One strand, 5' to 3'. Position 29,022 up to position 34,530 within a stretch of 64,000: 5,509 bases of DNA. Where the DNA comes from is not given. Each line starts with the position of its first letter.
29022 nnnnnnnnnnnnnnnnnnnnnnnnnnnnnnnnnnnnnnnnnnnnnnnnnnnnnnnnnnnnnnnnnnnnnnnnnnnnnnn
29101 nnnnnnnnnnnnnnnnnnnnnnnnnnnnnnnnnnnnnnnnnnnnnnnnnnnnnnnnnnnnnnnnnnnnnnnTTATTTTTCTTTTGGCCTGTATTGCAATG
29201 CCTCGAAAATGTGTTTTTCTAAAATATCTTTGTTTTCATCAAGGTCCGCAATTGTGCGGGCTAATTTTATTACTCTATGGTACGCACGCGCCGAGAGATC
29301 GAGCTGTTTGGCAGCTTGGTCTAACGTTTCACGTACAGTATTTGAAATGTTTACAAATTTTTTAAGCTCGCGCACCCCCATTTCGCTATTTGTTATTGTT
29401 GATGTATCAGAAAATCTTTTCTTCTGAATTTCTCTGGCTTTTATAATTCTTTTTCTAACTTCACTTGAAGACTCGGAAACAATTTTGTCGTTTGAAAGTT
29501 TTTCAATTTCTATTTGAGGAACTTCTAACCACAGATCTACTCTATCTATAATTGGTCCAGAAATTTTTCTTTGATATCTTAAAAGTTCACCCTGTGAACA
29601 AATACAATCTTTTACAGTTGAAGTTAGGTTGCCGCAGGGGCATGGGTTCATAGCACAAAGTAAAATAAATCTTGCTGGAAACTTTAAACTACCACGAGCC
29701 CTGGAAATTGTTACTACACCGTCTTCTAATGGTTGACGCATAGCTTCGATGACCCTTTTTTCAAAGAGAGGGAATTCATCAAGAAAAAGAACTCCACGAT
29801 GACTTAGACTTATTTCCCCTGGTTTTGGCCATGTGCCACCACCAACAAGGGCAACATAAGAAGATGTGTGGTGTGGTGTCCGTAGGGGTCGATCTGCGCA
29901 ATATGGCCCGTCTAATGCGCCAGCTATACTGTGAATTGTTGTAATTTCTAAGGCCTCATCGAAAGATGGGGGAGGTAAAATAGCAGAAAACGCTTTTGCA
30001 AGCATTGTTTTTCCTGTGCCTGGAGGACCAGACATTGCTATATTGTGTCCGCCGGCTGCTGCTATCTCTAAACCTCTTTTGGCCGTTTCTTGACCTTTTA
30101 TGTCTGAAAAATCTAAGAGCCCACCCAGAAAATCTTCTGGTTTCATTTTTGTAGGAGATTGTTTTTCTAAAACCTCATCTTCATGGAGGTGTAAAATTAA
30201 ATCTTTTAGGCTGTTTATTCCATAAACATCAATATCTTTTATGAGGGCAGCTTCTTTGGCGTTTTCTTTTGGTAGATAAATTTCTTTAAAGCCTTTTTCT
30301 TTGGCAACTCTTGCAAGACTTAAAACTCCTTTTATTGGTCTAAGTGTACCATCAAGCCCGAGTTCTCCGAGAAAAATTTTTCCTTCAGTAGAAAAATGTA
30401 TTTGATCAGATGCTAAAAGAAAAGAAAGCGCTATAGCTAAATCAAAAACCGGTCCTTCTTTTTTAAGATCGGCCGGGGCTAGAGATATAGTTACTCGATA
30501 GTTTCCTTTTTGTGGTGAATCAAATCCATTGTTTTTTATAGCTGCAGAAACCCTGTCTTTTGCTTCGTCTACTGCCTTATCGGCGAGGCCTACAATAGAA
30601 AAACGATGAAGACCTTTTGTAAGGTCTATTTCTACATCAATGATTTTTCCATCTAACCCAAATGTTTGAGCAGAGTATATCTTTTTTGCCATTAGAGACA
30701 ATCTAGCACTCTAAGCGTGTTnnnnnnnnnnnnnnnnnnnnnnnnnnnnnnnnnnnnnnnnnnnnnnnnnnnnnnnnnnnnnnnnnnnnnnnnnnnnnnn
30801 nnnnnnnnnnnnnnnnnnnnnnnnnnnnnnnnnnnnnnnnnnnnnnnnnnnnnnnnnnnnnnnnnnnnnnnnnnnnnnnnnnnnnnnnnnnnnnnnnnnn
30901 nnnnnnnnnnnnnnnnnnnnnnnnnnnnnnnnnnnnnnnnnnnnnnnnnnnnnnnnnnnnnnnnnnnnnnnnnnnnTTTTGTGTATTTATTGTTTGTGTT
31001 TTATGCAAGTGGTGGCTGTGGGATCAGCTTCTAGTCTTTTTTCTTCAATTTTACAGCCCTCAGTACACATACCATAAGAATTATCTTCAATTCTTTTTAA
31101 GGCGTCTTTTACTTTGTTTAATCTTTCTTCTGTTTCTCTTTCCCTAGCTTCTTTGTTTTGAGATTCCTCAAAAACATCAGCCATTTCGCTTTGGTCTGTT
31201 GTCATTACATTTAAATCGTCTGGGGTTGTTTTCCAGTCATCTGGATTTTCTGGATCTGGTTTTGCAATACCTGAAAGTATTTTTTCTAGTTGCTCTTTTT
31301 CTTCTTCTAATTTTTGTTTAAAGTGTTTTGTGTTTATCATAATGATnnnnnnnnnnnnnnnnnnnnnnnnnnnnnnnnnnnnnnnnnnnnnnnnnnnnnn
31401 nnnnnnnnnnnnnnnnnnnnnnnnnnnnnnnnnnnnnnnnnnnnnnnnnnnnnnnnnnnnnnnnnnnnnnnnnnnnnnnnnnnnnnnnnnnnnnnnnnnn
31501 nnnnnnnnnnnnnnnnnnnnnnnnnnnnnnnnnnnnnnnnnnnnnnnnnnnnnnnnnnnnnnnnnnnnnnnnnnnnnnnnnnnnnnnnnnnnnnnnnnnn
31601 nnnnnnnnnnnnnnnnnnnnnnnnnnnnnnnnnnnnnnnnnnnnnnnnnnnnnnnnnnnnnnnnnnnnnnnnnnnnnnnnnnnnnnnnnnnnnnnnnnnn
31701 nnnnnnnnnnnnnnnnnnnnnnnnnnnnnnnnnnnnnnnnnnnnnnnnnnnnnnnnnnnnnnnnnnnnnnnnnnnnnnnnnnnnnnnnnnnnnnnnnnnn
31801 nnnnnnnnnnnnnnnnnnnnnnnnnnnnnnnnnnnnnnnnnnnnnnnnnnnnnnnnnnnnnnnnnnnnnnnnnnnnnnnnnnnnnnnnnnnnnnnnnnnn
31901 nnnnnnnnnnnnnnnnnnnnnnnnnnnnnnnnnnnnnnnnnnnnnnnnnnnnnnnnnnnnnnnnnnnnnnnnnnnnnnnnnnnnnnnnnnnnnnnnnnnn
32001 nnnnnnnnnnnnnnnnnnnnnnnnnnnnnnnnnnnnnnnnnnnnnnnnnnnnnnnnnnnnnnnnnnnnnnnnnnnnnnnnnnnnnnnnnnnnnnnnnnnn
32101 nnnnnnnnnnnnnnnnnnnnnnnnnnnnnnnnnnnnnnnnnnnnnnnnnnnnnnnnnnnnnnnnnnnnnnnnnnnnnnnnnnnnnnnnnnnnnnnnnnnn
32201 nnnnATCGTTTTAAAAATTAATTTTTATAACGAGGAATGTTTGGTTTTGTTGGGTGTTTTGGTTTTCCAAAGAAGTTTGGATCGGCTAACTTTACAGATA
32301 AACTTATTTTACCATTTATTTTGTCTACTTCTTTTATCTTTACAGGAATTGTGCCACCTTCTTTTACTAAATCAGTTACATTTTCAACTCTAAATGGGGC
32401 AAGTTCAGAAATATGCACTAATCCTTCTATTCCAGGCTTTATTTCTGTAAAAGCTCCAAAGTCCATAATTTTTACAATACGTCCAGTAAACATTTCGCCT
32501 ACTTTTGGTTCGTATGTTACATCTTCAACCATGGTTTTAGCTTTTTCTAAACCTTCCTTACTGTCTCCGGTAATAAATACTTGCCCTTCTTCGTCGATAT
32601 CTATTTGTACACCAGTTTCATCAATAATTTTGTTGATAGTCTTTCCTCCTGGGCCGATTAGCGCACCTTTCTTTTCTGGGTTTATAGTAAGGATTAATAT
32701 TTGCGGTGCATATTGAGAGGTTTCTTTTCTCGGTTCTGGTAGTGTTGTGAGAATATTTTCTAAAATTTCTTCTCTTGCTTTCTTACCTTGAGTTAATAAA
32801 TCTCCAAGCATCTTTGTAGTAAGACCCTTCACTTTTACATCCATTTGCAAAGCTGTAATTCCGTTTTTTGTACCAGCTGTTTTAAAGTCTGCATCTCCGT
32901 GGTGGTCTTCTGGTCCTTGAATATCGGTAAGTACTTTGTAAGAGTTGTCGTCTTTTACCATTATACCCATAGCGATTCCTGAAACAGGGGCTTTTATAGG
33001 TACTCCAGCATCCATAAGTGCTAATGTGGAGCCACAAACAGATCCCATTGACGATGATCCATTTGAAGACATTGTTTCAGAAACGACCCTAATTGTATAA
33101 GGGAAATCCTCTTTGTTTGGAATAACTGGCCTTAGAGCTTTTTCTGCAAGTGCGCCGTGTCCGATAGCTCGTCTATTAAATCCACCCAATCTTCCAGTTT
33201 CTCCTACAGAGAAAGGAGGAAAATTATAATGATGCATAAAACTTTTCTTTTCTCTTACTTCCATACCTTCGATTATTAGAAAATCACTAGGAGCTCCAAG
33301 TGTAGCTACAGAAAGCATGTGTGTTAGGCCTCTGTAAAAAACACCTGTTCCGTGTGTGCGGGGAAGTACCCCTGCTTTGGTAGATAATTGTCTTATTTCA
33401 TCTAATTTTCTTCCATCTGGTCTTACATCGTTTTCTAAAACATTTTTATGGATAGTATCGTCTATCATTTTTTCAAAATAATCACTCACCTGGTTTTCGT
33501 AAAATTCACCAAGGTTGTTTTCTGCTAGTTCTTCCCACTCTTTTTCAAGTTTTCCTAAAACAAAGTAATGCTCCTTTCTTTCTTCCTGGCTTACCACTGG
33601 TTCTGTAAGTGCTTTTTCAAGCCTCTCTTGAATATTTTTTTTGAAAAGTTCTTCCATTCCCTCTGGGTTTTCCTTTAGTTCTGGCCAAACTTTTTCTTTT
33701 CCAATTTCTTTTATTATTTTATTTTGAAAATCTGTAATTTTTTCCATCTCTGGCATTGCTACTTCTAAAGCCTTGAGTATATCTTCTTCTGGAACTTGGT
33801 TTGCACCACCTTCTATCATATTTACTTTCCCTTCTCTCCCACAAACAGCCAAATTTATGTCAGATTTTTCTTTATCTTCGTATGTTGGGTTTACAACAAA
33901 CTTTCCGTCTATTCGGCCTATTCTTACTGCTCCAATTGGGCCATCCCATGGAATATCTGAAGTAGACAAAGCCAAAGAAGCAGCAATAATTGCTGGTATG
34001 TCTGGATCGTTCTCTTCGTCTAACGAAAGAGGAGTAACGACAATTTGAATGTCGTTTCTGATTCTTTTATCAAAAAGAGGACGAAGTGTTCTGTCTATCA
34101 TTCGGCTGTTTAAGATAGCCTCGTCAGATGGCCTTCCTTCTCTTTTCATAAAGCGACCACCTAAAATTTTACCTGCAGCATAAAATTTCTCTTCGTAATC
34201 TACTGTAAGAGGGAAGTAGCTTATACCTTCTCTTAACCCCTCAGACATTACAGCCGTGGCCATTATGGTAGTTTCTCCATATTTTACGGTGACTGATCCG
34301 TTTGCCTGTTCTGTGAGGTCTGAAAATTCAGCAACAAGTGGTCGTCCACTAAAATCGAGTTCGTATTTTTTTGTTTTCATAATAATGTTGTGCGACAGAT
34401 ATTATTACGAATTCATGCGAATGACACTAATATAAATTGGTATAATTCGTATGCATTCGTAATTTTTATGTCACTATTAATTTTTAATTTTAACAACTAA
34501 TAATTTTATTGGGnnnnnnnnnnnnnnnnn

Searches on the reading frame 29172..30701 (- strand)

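Call 5: search_protein_families(library=pfam, proteins=[window:29172-30701:-], max_evalue=0.01)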
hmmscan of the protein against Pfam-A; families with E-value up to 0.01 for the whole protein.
window:29172-30701:- (509 aa): 8 families
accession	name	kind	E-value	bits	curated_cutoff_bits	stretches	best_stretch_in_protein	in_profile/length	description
PF01078.27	Mg_chelatase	-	1.3e-86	289.8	20.3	1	197-401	1-206/207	Magnesium chelatase, subunit ChlI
PF13541.12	ChlI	-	1.2e-39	135.4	27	1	23-147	1-121/121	Subunit ChlI of Mg-chelatase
PF13335.12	Mg_chelatase_C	-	1.8e-30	105.8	26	1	410-505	2-94/94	Magnesium chelatase, subunit ChlI C-terminal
PF07728.20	AAA_5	-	2.8e-08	34.3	22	1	222-357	3-126/139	AAA domain (dynein-related subfamily)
PF00493.29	MCM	-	1.2e-06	28.3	23.3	1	293-354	113-174/224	MCM P-loop domain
PF05362.19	Lon_C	-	7.1e-06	26.2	21.1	1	17-158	39-180/205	Lon protease (S16) C-terminal proteolytic domain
PF00004.35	AAA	-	0.00025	22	21.2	1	222-241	2-21/131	ATPase family associated with various cellular activities (AAA)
PF05496.18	RuvB_N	-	0.0032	17.7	27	0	203-238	11-53/159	Holliday junction DNA helicase RuvB P-loop domain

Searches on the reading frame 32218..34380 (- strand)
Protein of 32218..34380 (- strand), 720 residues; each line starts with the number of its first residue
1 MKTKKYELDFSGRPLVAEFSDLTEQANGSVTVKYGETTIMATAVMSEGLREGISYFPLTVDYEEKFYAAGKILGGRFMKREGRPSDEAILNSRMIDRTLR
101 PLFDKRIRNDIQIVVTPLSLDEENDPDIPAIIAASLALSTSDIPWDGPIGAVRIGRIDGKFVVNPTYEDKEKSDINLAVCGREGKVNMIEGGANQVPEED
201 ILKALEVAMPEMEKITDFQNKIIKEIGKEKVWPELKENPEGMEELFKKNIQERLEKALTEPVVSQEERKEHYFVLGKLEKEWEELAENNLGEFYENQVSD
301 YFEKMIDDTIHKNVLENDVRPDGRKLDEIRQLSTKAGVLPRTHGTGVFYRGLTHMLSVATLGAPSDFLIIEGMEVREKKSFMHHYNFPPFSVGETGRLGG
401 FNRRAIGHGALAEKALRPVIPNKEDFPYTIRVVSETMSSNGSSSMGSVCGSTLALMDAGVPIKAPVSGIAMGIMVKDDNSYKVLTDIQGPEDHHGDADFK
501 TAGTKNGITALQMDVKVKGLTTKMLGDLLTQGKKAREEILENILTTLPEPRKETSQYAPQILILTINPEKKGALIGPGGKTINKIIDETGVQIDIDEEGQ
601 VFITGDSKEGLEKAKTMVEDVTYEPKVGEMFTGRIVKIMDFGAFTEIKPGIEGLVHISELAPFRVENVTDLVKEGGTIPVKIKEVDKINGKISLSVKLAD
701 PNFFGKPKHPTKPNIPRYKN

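Call 5: search_protein_families(library=pfam, proteins=[window:32218-34380:-], max_evalue=0.01)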
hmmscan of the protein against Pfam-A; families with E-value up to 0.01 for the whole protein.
window:32218-34380:- (720 aa): 7 families
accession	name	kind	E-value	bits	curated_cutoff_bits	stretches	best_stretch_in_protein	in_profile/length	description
PF01138.27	RNase_PH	-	1.2e-50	171.7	25.5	2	12-144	2-130/130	3' exoribonuclease family, domain 1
PF03725.20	RNase_PH_C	-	6.4e-20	71.3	20.8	1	147-209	1-65/67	3' exoribonuclease family, domain 2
PF00575.29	S1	-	1.6e-17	64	22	1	624-697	1-74/74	S1 RNA binding domain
PF00013.35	KH_1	-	3.9e-14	52.6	21.5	1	563-620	3-66/66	KH domain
PF03726.19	PNPase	-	8.1e-07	29.9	24.6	1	247-325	3-81/81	Polyribonucleotide nucleotidyltransferase, RNA binding domain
PF22675.2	KH-I_KHDC4-BBP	-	1.3e-06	28.6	30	1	572-620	9-73/76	KHDC4/BBP-like, KH-domain type I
PF07650.23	KH_2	-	4.1e-05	23.8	22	1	559-603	24-68/78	KH domain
